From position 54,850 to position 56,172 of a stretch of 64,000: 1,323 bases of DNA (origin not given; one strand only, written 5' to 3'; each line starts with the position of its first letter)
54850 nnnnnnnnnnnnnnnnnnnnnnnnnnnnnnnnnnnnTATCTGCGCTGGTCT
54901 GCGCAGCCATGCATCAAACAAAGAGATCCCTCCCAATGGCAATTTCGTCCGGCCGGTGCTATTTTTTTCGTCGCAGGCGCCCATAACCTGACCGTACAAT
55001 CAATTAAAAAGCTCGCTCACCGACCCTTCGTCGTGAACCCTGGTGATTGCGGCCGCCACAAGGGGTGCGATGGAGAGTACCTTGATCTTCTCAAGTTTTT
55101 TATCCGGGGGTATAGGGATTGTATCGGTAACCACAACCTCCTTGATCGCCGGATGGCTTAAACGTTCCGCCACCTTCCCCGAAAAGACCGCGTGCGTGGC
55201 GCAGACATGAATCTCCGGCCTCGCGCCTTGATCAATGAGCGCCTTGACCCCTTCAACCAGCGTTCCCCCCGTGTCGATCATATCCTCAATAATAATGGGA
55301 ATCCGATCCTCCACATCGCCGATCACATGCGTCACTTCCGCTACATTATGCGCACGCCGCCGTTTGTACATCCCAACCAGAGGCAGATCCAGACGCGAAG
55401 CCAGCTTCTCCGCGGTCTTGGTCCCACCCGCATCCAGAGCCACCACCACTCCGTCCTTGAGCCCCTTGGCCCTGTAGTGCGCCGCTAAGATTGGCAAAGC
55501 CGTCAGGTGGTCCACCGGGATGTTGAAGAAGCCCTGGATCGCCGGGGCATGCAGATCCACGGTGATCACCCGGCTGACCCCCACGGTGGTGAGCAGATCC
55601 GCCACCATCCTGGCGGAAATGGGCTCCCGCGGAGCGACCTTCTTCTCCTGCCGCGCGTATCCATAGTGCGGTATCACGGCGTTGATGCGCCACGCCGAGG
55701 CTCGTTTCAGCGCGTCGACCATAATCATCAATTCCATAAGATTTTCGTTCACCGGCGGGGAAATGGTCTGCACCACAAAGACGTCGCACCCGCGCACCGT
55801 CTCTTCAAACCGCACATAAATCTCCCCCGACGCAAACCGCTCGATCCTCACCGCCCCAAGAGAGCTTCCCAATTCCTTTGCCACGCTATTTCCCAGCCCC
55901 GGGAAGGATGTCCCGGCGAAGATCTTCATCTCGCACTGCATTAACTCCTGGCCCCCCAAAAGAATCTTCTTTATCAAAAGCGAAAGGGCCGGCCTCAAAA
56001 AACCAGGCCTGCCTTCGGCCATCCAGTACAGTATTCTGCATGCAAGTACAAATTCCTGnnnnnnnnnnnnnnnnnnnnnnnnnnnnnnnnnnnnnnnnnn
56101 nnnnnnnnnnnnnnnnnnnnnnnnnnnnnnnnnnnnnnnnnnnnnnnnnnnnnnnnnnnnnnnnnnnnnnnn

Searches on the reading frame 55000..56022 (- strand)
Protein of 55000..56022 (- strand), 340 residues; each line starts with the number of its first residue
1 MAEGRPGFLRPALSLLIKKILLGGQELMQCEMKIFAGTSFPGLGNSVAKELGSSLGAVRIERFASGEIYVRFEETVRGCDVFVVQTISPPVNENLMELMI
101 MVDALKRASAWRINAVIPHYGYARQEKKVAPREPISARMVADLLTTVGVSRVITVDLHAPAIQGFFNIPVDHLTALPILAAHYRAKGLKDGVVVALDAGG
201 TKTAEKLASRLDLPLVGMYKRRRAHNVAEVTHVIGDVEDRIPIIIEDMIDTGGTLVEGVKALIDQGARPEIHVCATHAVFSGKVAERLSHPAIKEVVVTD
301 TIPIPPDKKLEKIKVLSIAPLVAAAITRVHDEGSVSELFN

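Call 15: search_protein_families(library=pfam, proteins=[window:55000-56022:-], max_evalue=0.001)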
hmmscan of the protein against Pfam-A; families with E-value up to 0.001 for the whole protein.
window:55000-56022:- (340 aa): 3 families
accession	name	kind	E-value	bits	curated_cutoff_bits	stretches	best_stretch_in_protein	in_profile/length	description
PF13793.12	Pribosyltran_N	-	7.5e-49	164.9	25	1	32-148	1-117/117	N-terminal domain of ribose phosphate pyrophosphokinase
PF14572.12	Pribosyl_synth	-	9.9e-25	88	27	1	232-339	76-183/184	Phosphoribosyl synthetase-associated domain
PF00156.33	Pribosyltran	-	5.9e-17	61.9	26.3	1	181-284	21-131/158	Phosphoribosyl transferase domain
